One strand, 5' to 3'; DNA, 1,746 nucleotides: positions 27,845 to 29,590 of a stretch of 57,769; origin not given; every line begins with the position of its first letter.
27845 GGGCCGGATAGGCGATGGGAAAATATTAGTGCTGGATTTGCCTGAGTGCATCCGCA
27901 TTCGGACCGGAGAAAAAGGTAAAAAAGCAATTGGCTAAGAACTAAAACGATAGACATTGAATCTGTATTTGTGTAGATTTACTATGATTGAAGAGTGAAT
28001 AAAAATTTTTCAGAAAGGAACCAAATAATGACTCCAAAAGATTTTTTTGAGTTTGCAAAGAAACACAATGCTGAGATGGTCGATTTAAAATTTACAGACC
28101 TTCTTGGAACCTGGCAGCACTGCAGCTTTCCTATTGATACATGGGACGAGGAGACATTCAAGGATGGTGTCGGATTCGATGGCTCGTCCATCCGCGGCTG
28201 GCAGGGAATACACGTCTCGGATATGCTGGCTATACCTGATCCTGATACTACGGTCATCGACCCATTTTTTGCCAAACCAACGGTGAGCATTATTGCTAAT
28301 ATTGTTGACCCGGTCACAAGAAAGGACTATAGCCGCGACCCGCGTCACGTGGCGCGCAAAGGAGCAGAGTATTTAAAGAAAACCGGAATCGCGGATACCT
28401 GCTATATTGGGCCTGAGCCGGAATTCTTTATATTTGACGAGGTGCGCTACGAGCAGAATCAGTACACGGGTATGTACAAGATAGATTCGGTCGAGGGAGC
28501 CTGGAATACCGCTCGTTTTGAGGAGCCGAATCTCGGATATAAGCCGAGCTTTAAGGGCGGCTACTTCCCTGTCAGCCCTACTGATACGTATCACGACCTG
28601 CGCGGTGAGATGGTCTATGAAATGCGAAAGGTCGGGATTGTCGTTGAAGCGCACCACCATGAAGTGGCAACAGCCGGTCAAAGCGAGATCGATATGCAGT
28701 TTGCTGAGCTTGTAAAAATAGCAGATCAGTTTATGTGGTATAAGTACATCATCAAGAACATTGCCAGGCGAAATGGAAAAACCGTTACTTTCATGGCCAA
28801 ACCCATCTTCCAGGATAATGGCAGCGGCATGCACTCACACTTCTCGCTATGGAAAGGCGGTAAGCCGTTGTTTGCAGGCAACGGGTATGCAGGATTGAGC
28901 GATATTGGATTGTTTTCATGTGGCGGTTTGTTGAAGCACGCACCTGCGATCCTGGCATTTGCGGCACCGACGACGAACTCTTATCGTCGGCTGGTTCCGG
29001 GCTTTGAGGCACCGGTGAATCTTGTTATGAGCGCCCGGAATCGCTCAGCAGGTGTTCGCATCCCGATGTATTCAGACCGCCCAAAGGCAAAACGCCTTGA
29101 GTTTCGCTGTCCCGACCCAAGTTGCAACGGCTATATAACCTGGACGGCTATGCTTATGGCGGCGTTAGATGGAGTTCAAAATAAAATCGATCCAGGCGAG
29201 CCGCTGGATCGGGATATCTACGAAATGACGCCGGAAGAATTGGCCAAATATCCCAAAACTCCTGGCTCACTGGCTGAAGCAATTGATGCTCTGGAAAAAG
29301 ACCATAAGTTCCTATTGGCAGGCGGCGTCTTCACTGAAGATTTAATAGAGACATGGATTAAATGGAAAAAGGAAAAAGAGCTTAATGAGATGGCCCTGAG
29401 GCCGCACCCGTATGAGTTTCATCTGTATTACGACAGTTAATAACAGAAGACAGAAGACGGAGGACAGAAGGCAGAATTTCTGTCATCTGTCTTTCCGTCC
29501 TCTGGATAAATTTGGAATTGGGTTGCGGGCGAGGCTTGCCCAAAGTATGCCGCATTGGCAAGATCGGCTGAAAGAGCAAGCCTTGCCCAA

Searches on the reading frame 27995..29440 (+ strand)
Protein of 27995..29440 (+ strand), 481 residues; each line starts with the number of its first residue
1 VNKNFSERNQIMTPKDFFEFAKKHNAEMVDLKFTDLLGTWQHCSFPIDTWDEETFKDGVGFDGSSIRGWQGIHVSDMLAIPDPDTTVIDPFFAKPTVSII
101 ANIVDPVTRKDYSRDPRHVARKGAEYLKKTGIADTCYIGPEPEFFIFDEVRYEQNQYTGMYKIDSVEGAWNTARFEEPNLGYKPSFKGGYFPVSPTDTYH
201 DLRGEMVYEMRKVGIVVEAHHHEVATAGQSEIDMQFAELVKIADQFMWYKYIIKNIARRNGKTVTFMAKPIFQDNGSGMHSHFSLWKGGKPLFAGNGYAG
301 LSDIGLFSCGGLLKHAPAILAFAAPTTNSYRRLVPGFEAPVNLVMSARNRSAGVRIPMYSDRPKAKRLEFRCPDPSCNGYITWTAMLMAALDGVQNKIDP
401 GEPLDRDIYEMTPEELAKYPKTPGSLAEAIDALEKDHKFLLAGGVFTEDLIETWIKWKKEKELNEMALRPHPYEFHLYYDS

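Call 23: search_protein_families(library=pfam, proteins=[window:27995-29440:+], max_evalue=0.001)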
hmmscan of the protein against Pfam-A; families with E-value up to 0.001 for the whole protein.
window:27995-29440:+ (481 aa): 2 families
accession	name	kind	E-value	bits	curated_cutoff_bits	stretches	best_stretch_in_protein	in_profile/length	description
PF00120.29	Gln-synt_C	-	2e-126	422.1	24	1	114-478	2-344/344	Glutamine synthetase, catalytic domain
PF03951.24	Gln-synt_N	-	6.7e-30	103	33.4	1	25-106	1-82/82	Glutamine synthetase, beta-Grasp domain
